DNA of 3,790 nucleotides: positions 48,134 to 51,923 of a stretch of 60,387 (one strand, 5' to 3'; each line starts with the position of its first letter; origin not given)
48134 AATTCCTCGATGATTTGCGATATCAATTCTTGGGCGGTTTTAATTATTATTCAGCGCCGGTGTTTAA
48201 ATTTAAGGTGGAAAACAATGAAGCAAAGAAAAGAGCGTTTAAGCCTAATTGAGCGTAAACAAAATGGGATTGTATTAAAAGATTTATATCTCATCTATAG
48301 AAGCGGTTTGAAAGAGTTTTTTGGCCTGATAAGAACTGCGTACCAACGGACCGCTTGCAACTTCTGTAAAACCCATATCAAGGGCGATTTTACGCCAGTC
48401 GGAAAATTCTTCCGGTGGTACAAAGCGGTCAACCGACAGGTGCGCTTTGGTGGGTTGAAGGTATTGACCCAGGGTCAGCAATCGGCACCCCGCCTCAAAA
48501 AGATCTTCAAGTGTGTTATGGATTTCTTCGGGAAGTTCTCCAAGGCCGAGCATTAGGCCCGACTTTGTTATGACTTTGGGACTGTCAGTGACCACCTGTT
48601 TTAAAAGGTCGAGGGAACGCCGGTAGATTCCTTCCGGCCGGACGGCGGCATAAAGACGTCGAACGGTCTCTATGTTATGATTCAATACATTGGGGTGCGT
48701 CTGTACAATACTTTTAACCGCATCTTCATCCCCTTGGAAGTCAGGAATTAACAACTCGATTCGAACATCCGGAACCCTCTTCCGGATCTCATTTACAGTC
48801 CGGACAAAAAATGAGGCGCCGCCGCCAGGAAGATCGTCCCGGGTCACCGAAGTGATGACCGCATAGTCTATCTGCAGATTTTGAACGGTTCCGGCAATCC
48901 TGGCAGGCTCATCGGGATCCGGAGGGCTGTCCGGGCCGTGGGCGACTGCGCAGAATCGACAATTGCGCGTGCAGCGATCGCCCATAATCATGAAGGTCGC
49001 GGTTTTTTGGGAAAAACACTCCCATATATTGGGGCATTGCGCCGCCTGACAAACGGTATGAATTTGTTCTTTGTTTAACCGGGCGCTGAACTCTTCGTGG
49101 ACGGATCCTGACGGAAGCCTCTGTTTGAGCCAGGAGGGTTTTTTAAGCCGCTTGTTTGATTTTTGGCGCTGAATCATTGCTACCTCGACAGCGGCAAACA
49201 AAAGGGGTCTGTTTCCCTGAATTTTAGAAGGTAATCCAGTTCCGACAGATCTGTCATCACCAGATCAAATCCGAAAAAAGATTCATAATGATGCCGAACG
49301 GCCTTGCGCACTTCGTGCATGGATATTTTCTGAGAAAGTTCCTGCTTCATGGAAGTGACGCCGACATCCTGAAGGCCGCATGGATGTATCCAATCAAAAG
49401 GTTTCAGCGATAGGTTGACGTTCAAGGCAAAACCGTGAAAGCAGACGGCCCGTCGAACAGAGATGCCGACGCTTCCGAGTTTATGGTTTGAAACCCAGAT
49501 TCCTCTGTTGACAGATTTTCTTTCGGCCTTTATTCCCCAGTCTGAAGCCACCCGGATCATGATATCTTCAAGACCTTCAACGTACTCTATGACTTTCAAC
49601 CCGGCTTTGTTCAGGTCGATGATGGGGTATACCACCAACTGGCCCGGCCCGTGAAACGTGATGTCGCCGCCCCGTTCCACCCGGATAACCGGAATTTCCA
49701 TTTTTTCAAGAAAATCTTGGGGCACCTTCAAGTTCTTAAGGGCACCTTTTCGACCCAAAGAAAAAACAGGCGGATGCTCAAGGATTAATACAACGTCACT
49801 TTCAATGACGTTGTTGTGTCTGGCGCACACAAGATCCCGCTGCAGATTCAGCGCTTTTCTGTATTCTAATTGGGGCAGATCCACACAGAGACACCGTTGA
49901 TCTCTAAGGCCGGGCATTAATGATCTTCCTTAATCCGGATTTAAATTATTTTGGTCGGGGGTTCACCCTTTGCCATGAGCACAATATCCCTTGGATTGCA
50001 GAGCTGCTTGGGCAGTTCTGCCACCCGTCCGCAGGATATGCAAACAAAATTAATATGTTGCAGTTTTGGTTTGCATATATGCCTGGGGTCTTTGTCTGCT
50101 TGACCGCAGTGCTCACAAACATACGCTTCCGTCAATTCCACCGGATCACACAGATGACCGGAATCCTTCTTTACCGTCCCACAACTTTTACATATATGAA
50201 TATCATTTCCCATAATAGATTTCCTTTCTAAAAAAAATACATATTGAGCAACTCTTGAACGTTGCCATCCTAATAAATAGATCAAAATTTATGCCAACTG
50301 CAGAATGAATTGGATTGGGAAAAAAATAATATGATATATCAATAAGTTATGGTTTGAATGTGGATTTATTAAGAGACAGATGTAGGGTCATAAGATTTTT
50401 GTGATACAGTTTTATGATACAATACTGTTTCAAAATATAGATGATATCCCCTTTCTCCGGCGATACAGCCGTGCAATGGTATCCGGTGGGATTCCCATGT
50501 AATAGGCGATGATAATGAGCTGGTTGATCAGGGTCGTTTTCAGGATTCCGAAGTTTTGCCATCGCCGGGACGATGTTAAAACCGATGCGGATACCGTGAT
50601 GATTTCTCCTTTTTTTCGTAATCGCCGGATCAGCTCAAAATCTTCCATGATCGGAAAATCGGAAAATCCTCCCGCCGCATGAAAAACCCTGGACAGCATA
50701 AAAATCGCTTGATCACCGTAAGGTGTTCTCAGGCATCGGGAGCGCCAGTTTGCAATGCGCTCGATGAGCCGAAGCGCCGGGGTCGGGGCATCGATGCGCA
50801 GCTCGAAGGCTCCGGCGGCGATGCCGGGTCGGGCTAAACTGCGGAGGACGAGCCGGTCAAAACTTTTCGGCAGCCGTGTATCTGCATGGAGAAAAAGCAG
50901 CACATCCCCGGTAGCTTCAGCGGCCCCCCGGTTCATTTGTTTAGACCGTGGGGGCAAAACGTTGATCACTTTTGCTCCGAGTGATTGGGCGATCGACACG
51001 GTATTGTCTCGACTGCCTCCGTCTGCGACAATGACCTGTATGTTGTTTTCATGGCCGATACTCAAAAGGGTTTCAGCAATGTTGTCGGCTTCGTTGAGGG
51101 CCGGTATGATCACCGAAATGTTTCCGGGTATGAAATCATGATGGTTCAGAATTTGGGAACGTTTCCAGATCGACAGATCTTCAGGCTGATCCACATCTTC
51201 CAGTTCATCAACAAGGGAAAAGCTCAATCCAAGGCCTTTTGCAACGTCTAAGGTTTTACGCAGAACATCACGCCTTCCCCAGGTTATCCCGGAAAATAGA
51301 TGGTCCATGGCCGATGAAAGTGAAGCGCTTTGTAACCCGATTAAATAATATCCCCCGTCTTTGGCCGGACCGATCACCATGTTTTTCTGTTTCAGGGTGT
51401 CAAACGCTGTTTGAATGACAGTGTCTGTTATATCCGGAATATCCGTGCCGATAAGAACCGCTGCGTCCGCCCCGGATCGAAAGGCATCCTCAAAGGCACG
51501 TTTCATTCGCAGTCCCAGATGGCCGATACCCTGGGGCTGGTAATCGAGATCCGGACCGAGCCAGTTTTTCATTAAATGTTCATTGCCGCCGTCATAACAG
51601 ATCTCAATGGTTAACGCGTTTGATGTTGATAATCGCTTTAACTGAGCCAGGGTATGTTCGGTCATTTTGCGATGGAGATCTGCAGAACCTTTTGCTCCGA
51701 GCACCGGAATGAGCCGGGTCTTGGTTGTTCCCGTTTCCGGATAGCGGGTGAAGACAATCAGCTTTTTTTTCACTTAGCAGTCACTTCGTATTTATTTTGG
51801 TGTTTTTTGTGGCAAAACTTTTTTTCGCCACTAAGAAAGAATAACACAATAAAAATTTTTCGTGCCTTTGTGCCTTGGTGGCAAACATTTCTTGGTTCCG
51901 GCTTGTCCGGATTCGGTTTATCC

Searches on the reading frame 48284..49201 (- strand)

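Call 90: search_protein_families(library=pfam, proteins=[window:48284-49201:-], max_evalue=0.00001)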
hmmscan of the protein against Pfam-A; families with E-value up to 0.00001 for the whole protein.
window:48284-49201:- (305 aa): 2 families
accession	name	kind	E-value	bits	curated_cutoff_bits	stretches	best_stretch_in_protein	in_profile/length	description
PF04055.27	Radical_SAM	-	2.1e-16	61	29.5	1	71-234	1-166/166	Radical SAM superfamily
PF16881.10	LIAS_N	-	1.8e-06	28.7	27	1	10-56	51-96/96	N-terminal domain of lipoyl synthase of Radical_SAM family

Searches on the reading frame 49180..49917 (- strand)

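Call 90: search_protein_families(library=pfam, proteins=[window:49180-49917:-], max_evalue=0.00001)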
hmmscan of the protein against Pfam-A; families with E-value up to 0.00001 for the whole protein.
window:49180-49917:- (245 aa): 1 family
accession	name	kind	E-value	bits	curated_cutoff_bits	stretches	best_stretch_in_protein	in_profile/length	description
PF21948.1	LplA-B_cat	-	6.8e-44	150.7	27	1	19-210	2-198/200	Lipoyl protein ligase A/B catalytic domain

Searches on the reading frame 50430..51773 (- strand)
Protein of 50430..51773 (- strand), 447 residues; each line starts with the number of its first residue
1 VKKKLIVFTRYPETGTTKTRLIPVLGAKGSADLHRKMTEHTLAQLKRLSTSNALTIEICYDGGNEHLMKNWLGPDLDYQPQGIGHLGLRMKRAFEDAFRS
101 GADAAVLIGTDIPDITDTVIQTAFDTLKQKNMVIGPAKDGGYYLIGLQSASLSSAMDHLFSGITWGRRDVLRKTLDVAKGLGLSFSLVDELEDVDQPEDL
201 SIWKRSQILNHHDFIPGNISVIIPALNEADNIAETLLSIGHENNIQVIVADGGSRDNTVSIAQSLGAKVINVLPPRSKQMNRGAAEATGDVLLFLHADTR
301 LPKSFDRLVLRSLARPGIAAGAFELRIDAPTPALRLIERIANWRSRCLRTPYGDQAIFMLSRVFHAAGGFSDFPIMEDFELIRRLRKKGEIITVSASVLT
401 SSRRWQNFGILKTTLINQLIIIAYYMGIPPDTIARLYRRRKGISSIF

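Call 90: search_protein_families(library=pfam, proteins=[window:50430-51773:-], max_evalue=0.00001)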
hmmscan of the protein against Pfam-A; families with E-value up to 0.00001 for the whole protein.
window:50430-51773:- (447 aa): 4 families
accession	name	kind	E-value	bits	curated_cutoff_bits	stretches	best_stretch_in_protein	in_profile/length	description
PF09837.15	DUF2064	-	1.6e-33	115.5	25.8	1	46-167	3-120/120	Uncharacterized protein conserved in bacteria (DUF2064)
PF00535.33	Glycos_transf_2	-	1.7e-18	67.6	23.3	1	220-338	1-130/168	Glycosyl transferase family 2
PF10111.15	Glyco_tranf_2_2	-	1.1e-07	32.1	27.3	0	220-299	1-92/276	Glycosyltransferase like family 2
PF13641.12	Glyco_tranf_2_3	-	6.7e-06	26.7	27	0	216-400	1-209/230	Glycosyltransferase like family 2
